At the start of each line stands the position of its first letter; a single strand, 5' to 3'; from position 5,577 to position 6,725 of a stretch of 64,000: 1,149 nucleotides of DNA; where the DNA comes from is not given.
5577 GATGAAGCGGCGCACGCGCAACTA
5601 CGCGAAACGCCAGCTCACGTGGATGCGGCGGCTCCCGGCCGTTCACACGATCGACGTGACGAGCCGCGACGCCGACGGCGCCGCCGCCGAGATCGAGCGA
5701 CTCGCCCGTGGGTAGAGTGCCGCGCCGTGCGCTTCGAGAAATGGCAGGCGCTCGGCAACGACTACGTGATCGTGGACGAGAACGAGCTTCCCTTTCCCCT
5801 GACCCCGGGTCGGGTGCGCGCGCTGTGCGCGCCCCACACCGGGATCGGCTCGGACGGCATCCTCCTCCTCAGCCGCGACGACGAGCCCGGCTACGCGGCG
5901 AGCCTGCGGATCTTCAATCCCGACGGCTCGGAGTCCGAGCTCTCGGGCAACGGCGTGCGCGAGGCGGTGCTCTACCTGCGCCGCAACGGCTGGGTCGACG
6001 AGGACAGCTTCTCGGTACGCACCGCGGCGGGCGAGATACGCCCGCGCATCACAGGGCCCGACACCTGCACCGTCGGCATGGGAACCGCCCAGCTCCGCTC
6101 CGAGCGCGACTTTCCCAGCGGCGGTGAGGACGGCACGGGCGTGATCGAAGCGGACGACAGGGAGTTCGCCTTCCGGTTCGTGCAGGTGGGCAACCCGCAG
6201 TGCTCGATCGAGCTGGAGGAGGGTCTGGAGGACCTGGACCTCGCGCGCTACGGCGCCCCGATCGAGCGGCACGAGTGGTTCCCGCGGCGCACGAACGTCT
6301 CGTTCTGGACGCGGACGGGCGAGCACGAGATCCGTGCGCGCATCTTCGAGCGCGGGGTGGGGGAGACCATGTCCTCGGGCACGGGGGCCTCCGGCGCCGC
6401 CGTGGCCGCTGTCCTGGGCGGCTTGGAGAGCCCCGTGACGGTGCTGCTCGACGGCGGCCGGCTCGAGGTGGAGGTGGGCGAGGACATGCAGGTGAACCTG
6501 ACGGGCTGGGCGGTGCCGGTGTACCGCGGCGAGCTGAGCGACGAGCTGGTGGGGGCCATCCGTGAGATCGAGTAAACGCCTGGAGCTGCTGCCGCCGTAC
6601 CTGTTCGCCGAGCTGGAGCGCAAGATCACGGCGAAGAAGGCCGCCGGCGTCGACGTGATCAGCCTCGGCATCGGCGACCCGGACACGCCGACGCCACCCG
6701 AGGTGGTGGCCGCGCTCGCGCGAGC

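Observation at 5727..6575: Syntenic DapF homologue has both catalytic cysteines replaced by serine (S73, S217)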

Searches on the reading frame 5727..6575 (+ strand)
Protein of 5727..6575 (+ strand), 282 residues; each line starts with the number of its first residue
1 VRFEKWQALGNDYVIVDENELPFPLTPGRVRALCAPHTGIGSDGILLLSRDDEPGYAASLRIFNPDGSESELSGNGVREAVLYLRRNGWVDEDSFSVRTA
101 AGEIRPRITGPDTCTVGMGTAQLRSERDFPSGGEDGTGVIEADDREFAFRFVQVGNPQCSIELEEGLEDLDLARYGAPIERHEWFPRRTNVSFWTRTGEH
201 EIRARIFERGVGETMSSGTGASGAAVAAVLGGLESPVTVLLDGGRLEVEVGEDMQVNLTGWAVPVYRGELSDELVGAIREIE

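Call 3: search_protein_families(library=pfam, proteins=[window:5727-6575:+])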
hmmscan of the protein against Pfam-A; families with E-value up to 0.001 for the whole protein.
window:5727-6575:+ (282 aa): 1 family
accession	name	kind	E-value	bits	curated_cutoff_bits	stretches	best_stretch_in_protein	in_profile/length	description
PF01678.24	DAP_epimerase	-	6.7e-41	139.6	34.7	2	5-123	3-120/121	Diaminopimelate epimerase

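Call 4: search_protein_families(library=ncbifam, proteins=[window:5727-6575:+])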
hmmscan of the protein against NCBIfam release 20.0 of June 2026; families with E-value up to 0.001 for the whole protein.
window:5727-6575:+ (282 aa): 2 families
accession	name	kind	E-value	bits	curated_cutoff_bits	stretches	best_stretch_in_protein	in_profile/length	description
TIGR00652.1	DapF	equivalog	1.1e-58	198.8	114.65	1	1-271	1-269/270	diaminopimelate epimerase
NF038284.1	bifunc_DapF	exception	5.7e-14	52.1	350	1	30-227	34-217/254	bifunctional diaminopimelate epimerase/glutamate racemase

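Call 5: search_solved_structures(query=window:5727-6572:+, show_alignments=3)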
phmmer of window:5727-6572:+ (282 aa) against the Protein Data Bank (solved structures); distinct sequences matched with E-value up to 0.001: 17.
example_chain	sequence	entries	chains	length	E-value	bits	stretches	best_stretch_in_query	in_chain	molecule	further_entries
9mro_A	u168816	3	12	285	1.5e-40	142.8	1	2-270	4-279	Diaminopimelate epimerase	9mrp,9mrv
3ejx_A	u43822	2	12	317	4e-40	141.4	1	2-269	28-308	Diaminopimelate epimerase, chloroplastic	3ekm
5ha4_A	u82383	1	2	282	8e-39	137.1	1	2-270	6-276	Diaminopimelate epimerase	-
8qzy_A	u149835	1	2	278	2.1e-38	135.7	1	1-270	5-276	Diaminopimelate epimerase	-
4ijz_A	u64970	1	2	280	1.2e-37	133.3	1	1-269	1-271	Diaminopimelate epimerase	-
5ygu_A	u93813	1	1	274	1.2e-37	133.3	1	1-268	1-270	Diaminopimelate epimerase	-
6d13_A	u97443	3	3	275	1.2e-37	133.3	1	1-268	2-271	Diaminopimelate epimerase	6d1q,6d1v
6vck_A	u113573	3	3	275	9.9e-37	130.3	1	1-268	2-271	Diaminopimelate epimerase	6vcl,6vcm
4ik0_A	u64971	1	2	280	1.4e-36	129.8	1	1-268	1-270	Diaminopimelate epimerase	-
2q9j_A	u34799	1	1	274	3e-35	125.4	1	1-269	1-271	Diaminopimelate epimerase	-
2q9h_A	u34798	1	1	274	3e-35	125.4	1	1-269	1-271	Diaminopimelate epimerase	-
1gqz_A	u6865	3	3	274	1.5e-34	123.1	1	1-269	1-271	DIAMINOPIMELATE EPIMERASE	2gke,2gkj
1bwz_A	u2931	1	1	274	2.1e-34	122.7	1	1-269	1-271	PROTEIN (DIAMINOPIMELATE EPIMERASE)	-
2otn_A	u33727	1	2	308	3.7e-33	118.6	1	3-269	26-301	Diaminopimelate epimerase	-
5h2g_A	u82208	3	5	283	5e-30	108.3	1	3-270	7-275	Diaminopimelate epimerase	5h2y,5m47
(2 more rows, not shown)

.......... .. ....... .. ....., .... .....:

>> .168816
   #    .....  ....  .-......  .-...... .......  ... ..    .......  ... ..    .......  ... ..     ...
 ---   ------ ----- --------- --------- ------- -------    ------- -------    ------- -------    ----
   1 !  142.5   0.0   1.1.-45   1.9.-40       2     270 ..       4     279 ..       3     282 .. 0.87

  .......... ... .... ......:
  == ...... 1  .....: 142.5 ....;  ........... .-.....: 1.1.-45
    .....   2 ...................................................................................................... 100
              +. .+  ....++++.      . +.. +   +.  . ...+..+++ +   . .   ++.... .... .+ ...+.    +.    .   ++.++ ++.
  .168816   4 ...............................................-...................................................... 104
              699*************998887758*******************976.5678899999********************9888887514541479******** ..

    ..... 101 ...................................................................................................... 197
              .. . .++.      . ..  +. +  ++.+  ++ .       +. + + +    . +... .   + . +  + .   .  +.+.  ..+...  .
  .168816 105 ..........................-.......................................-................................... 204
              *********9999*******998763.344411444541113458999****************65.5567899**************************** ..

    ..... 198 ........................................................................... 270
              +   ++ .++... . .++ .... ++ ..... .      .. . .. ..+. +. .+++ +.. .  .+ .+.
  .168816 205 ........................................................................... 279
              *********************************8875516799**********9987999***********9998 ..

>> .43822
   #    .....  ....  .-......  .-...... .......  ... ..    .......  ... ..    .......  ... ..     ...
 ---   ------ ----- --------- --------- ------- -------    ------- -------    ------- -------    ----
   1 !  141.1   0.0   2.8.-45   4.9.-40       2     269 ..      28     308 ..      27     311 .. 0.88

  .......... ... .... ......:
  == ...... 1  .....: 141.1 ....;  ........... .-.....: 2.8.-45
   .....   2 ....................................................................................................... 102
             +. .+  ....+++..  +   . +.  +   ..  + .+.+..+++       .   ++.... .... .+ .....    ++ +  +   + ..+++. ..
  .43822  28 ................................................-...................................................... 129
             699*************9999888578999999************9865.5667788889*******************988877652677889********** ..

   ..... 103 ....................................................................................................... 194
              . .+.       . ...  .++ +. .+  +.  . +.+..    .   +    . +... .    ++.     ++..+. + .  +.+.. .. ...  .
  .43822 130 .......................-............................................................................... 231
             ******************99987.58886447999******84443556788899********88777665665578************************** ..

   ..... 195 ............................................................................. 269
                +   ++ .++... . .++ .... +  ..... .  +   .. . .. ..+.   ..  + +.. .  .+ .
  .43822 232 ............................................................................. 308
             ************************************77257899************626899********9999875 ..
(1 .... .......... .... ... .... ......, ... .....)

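Call 6: find_homologous_proteins(query=window:5727-6572:+, max_evalue=1e-10)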
Query window:5727-6572:+ (282 aa): 8000 proteins with E <= 1e-10 among 8000 candidates; the best 120 are listed.
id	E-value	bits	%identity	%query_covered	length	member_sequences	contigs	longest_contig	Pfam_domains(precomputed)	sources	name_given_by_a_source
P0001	2.5e-185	633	100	100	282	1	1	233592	PF01678.25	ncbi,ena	-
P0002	2.7e-164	564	89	100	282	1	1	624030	PF01678.25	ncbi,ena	-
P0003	3.6e-163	560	88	100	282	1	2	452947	PF01678.25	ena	-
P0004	5.9e-161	553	86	100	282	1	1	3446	PF01678.25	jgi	jgi:diaminopimelate epimerase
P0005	1.6e-158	545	86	100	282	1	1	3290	PF01678.25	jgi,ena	-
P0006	3.6e-158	544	87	100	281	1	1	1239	PF01678.25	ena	-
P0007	1.8e-157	541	85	100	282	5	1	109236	PF01678.25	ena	-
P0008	4.6e-157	540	85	100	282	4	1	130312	PF01678.25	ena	-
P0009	9.1e-157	539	85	100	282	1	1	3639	PF01678.25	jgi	jgi:diaminopimelate epimerase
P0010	9.7e-154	529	83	100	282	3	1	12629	PF01678.25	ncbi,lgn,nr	ncbi:MAG: diaminopimelate epimerase [Thermoleophilaceae bacterium]|nr:diaminopimelate epimerase [The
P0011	5.0e-153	527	83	100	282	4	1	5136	PF01678.25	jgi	jgi:diaminopimelate epimerase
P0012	7.9e-153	526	83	100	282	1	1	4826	PF01678.25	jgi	jgi:diaminopimelate epimerase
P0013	9.2e-153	526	82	100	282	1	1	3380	PF01678.25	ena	-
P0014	1.8e-152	525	82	100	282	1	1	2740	PF01678.25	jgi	jgi:diaminopimelate epimerase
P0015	8.1e-152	523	82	100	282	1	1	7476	PF01678.25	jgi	jgi:diaminopimelate epimerase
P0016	1.0e-151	523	83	100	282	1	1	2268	PF01678.25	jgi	jgi:diaminopimelate epimerase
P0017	1.1e-151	522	82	100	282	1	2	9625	PF01678.25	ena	-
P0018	1.2e-151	522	82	100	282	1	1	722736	PF01678.25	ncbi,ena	-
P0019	2.6e-151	521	81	100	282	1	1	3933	PF01678.25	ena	-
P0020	6.0e-151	520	82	100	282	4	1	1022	PF01678.25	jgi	-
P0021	1.0e-150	519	82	100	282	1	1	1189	PF01678.25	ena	-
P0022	1.9e-150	518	81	100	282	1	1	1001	PF01678.25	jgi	jgi:diaminopimelate epimerase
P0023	5.4e-150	517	82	100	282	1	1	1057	PF01678.25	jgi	jgi:diaminopimelate epimerase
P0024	7.5e-150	516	80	100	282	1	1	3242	PF01678.25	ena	-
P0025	1.1e-149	516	80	100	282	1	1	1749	PF01678.25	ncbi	-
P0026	4.3e-149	514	82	100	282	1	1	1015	PF01678.25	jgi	jgi:diaminopimelate epimerase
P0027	6.5e-149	513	82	100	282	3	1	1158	PF01678.25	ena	-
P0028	7.9e-149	513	82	100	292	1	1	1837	PF01678.25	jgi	jgi:diaminopimelate epimerase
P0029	2.6e-148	511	81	100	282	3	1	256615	PF01678.25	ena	-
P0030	5.2e-148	510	80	100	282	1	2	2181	PF01678.25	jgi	jgi:diaminopimelate epimerase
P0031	2.6e-146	505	80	100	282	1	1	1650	PF01678.25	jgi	jgi:diaminopimelate epimerase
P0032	4.3e-146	504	81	100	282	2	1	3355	PF01678.25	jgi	jgi:diaminopimelate epimerase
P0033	7.3e-146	503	80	100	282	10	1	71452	PF01678.25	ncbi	-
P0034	5.9e-145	500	80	100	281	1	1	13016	PF01678.25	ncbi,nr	ncbi:MAG TPA: diaminopimelate epimerase [Thermoleophilaceae bacterium]|nr:diaminopimelate epimerase 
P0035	4.1e-144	498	78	100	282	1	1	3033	PF01678.25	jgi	jgi:diaminopimelate epimerase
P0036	6.7e-144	497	79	100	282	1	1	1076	PF01678.25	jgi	jgi:diaminopimelate epimerase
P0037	2.3e-143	495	78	100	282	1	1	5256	PF01678.25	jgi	jgi:diaminopimelate epimerase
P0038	6.2e-143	494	77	100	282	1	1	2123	PF01678.25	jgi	jgi:diaminopimelate epimerase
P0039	7.9e-143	493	78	100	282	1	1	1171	PF01678.25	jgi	jgi:diaminopimelate epimerase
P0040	9.8e-143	493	77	100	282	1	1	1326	PF01678.25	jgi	jgi:diaminopimelate epimerase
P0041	1.6e-142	492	78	100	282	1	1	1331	PF01678.25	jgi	jgi:diaminopimelate epimerase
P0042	2.5e-142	492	77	100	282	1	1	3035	PF01678.25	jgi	jgi:diaminopimelate epimerase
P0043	5.6e-142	491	79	100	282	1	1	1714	PF01678.25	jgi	jgi:diaminopimelate epimerase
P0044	1.8e-141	489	76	100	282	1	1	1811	PF01678.25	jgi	jgi:diaminopimelate epimerase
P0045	2.0e-141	489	78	100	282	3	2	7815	PF01678.25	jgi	jgi:diaminopimelate epimerase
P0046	3.5e-141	488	76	100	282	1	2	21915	PF01678.25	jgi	jgi:diaminopimelate epimerase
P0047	4.2e-141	488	78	100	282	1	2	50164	PF01678.25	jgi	jgi:diaminopimelate epimerase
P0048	4.6e-141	488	76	100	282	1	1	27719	PF01678.25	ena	-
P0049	8.9e-141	487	78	100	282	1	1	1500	PF01678.25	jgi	jgi:diaminopimelate epimerase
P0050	9.0e-141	487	77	99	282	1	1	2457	PF01678.25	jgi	jgi:diaminopimelate epimerase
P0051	9.5e-141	486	76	100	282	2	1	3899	PF01678.25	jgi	jgi:diaminopimelate epimerase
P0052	1.1e-140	486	77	99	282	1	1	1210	PF01678.25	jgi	jgi:diaminopimelate epimerase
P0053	1.3e-140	486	77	100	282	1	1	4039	PF01678.25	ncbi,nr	ncbi:MAG: diaminopimelate epimerase [Thermoleophilaceae bacterium]|nr:diaminopimelate epimerase [The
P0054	1.8e-140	486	76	100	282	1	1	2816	PF01678.25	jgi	jgi:diaminopimelate epimerase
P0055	2.5e-140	485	77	100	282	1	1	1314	PF01678.25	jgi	jgi:diaminopimelate epimerase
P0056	2.8e-140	485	76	100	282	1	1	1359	PF01678.25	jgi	jgi:diaminopimelate epimerase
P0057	3.1e-140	485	77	100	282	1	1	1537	PF01678.25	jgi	-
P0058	3.6e-140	485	76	100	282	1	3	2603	PF01678.25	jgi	jgi:diaminopimelate epimerase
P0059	7.5e-140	484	76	99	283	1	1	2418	PF01678.25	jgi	jgi:diaminopimelate epimerase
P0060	1.2e-139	483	76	100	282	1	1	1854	PF01678.25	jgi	jgi:diaminopimelate epimerase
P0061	2.6e-139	482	78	96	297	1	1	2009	PF01678.25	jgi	-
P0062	3.1e-139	482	75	100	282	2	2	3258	PF01678.25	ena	-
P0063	3.4e-139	481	77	100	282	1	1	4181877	PF01678.25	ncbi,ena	-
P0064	3.5e-139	481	75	100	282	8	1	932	PF01678.25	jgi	jgi:diaminopimelate epimerase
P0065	3.6e-139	481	76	100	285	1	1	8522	PF01678.25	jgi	jgi:diaminopimelate epimerase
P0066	3.9e-139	481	76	100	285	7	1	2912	PF01678.25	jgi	jgi:diaminopimelate epimerase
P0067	3.9e-139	481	76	100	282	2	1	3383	PF01678.25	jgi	jgi:diaminopimelate epimerase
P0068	4.2e-139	481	76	100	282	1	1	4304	PF01678.25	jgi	jgi:diaminopimelate epimerase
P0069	5.6e-139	481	75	100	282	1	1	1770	PF01678.25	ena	-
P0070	6.0e-139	481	77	100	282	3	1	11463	PF01678.25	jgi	jgi:diaminopimelate epimerase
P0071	6.0e-139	481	76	100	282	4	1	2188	PF01678.25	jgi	jgi:diaminopimelate epimerase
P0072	6.3e-139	480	76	100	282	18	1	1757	PF01678.25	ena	-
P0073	8.9e-139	480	76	100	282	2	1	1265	PF01678.25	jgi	jgi:diaminopimelate epimerase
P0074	1.0e-138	480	75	100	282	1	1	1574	PF01678.25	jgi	jgi:diaminopimelate epimerase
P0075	1.6e-138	479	78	95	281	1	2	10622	PF01678.25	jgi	jgi:diaminopimelate epimerase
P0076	1.9e-138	479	75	100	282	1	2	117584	PF01678.25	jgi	jgi:diaminopimelate epimerase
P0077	2.5e-138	479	76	100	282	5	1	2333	PF01678.25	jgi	jgi:diaminopimelate epimerase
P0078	2.7e-138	478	76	100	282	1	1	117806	PF01678.25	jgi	jgi:diaminopimelate epimerase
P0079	3.2e-138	478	77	100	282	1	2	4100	PF01678.25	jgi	jgi:diaminopimelate epimerase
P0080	4.1e-138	478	75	100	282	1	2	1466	PF01678.25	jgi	jgi:diaminopimelate epimerase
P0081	4.1e-138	478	76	100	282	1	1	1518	PF01678.25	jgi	jgi:diaminopimelate epimerase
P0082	5.0e-138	478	77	96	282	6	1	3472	PF01678.25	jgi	jgi:diaminopimelate epimerase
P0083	6.5e-138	477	74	100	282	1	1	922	PF01678.25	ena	-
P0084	7.0e-138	477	75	100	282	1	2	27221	PF01678.25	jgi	jgi:diaminopimelate epimerase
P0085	7.3e-138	477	75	100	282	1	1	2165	PF01678.25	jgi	jgi:diaminopimelate epimerase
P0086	8.3e-138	477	74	100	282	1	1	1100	PF01678.25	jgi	jgi:diaminopimelate epimerase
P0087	8.9e-138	477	77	98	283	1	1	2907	PF01678.25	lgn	-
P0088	9.6e-138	477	74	100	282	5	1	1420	PF01678.25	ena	-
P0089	9.9e-138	477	75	100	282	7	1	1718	PF01678.25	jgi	jgi:diaminopimelate epimerase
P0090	1.1e-137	476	75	99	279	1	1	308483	PF01678.25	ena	-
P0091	1.1e-137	476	75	100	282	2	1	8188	PF01678.25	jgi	jgi:diaminopimelate epimerase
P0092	1.1e-137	476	75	100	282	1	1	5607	PF01678.25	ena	-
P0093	1.4e-137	476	76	100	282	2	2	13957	PF01678.25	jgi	jgi:diaminopimelate epimerase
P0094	1.7e-137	476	73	100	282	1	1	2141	PF01678.25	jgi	jgi:diaminopimelate epimerase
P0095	1.8e-137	476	77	100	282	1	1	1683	PF01678.25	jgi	jgi:diaminopimelate epimerase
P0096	1.8e-137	476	75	100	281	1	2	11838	PF01678.25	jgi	jgi:diaminopimelate epimerase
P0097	1.9e-137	476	74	100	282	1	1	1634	PF01678.25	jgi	jgi:diaminopimelate epimerase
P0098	1.9e-137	476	76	100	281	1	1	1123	PF01678.25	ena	-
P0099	2.2e-137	475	74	100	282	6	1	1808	PF01678.25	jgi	jgi:diaminopimelate epimerase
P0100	2.2e-137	475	74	100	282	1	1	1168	PF01678.25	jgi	jgi:diaminopimelate epimerase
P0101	2.4e-137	475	74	100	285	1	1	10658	PF01678.25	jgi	jgi:diaminopimelate epimerase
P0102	2.6e-137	475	77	100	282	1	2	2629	PF01678.25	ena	-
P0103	2.6e-137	475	75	100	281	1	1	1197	PF01678.25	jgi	jgi:diaminopimelate epimerase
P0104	2.7e-137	475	75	100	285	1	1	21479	PF01678.25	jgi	jgi:diaminopimelate epimerase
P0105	2.9e-137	475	77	98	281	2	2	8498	PF01678.25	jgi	jgi:diaminopimelate epimerase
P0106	3.2e-137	475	76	96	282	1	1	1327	PF01678.25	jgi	jgi:diaminopimelate epimerase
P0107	3.3e-137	475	74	100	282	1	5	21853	PF01678.25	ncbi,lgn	ncbi:MAG: diaminopimelate epimerase [Thermoleophilaceae bacterium]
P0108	3.7e-137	475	74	100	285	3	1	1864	PF01678.25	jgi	jgi:diaminopimelate epimerase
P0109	4.4e-137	474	76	99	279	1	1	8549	PF01678.25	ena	-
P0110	4.5e-137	474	74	100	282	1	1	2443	PF01678.25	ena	-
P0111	4.9e-137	474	75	100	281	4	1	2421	PF01678.25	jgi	jgi:diaminopimelate epimerase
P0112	5.3e-137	474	75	100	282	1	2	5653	PF01678.25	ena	-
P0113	6.2e-137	474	75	99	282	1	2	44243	PF01678.25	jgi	jgi:diaminopimelate epimerase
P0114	7.4e-137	474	75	100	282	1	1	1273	PF01678.25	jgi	jgi:diaminopimelate epimerase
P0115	8.8e-137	473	75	99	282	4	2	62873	PF01678.25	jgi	-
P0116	9.2e-137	473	76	100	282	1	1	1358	PF01678.25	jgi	jgi:diaminopimelate epimerase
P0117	9.9e-137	473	76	100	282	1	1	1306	PF01678.25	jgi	jgi:diaminopimelate epimerase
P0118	1.0e-136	473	74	100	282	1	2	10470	PF01678.25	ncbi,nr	ncbi:MAG: diaminopimelate epimerase [Thermoleophilaceae bacterium]|nr:diaminopimelate epimerase [The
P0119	1.1e-136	473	74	100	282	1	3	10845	PF01678.25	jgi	jgi:diaminopimelate epimerase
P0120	1.1e-136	473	74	100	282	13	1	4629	PF01678.25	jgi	jgi:diaminopimelate epimerase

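Call 10: find_related_loci(query=window:5727-6572:+, collection=genome_contigs, flank=10000)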
Query window:5727-6572:+ (282 aa) in genome_contigs; peptide patterns used: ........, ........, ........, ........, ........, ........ (x = any residue, [..] = any of these).
599 stretches matched a pattern (row limit reached: there are more); 561 encode a relative of the query (tblastn E <= 1e-3); the best 80 are kept; 80 distinct loci.
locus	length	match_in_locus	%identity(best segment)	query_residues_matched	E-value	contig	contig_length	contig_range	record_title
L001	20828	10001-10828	88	1-276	3e-156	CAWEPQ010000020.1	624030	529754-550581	MAG: uncultured Thermoleophilaceae bacterium isolate MFD01916.bin.1.150 genome assembly, contig: contig_466, whole genom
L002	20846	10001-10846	85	1-282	3e-153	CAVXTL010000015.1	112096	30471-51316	MAG: uncultured Thermoleophilaceae bacterium isolate MFD04935.bin.3.189 genome assembly, contig: contig_37853, whole gen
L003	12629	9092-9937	83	1-282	2e-146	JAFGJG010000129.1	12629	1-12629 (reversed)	MAG: Thermoleophilaceae bacterium isolate Zod_Metabat.264 k87_6312949, whole genome shotgun sequence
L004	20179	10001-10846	80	1-282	4e-141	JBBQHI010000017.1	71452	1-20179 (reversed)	MAG: Solirubrobacterales bacterium isolate Co_metawrap_916 Cmw_916_k141_13042103_length_71452_cov_13.9993, whole genome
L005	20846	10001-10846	79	1-282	2e-136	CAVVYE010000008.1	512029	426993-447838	MAG: uncultured Thermoleophilaceae bacterium isolate MFD03066.bin.2.5 genome assembly, contig: contig_14246, whole genom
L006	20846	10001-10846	80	1-282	8e-142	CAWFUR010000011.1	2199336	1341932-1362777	MAG: uncultured Thermoleophilaceae bacterium isolate MFD05442.bin.1.11 genome assembly, contig: contig_4096, whole genom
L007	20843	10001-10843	72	1-282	9e-125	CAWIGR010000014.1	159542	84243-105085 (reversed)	MAG: uncultured Thermoleophilaceae bacterium isolate MFD05454.bin.2.184 genome assembly, contig: contig_32230, whole gen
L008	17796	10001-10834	70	1-278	1e-124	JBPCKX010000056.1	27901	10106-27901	MAG: Thermoleophilaceae bacterium isolate TH_ant_mag_63 S1Ck127_8711239_flag_0_multi_20.7063_len_27901, whole genome sho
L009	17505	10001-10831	68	1-280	4e-124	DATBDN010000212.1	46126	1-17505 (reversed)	MAG TPA_asm: Thermoleophilaceae bacterium isolate SMAG_U5812 k141_1480064, whole genome shotgun sequence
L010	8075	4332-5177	73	1-282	3e-124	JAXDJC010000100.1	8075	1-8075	MAG: Thermoleophilaceae bacterium isolate BP_562 scaffold_3051038, whole genome shotgun sequence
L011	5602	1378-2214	68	1-280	4e-123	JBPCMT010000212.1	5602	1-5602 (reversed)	MAG: Thermoleophilaceae bacterium isolate TH_ant_mag_111 S1Ck127_1027238_flag_1_multi_15.0000_len_5602, whole genome sho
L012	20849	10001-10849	73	1-282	4e-121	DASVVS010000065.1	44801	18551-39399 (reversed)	MAG TPA_asm: Thermoleophilaceae bacterium isolate SMAG_U3349 k141_32677, whole genome shotgun sequence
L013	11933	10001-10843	70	1-282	8e-121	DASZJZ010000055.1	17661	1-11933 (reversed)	MAG TPA_asm: Thermoleophilaceae bacterium isolate SMAG_U6642 k141_603716, whole genome shotgun sequence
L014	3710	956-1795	72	1-280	9e-123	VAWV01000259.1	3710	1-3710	MAG: Actinobacteria bacterium isolate AC_15 14_0929_12_20cm_scaffold_37254, whole genome shotgun sequence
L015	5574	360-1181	72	1-274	1e-120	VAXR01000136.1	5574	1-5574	MAG: Actinobacteria bacterium isolate AC_37 14_1009_16_40cm_scaffold_57186, whole genome shotgun sequence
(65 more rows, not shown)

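Call 17: search_protein_representatives(protein=window:5727-6572:+)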
Query: 282 residues. Proteins with E-value up to 0.001 (for the whole library): 17178; up to 1e-10: 8895; up to 1e-30: 637. The best 150 are listed.
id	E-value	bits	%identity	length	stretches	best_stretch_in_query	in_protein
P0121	1.0e-98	346.9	61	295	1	1-281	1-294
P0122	1.5e-95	336.5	63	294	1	1-280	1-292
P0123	3.4e-81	289.4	53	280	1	1-273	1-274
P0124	4.1e-79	282.5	52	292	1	3-279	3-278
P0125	2.0e-78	280.3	69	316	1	54-263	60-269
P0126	7.4e-78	278.4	65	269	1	1-222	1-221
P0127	8.6e-76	271.6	71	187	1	97-279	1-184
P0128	2.5e-74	266.8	62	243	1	58-281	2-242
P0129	3.9e-72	259.6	57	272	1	2-223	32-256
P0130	5.3e-71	255.9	59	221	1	1-220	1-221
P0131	1.5e-70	254.4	63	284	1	46-246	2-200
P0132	1.8e-63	231.2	67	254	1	1-177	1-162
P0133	6.4e-63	229.4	56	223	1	58-281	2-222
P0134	1.3e-62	228.4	50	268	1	1-275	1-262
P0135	2.1e-62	227.7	56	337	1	59-280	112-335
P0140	1.0e-59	218.9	45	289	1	2-275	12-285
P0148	1.1e-56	208.9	48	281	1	1-278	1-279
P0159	6.3e-53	196.6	45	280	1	2-269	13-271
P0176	5.7e-47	177.1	48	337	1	22-231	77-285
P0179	2.0e-46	175.3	44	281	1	1-279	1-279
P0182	6.8e-46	173.5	42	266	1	1-277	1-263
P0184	9.4e-46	173.1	44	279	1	1-279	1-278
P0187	1.5e-45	172.4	41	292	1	2-279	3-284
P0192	4.9e-45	170.7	42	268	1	4-277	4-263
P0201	2.7e-44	168.3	65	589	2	173-252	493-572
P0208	6.7e-44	167.0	50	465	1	2-241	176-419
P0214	5.7e-43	163.9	40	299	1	4-277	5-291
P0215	8.1e-43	163.4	39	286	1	1-274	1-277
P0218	1.2e-42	162.8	42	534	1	1-274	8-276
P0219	1.3e-42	162.7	41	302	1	3-280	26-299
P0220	1.3e-42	162.7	42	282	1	3-274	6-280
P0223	1.7e-42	162.4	43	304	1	3-275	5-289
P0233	1.3e-41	159.4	36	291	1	1-274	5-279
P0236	1.7e-41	159.1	39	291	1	3-274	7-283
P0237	1.8e-41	159.0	40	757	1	2-275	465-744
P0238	1.8e-41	159.0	40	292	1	2-274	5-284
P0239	2.4e-41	158.6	39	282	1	3-281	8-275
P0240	2.5e-41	158.5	38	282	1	3-274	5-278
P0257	2.1e-40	155.5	38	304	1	3-274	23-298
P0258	2.1e-40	155.5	40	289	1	1-270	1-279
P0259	2.4e-40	155.3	38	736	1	3-278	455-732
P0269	5.6e-40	154.1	40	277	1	1-276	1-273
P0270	5.9e-40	154.0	43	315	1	3-265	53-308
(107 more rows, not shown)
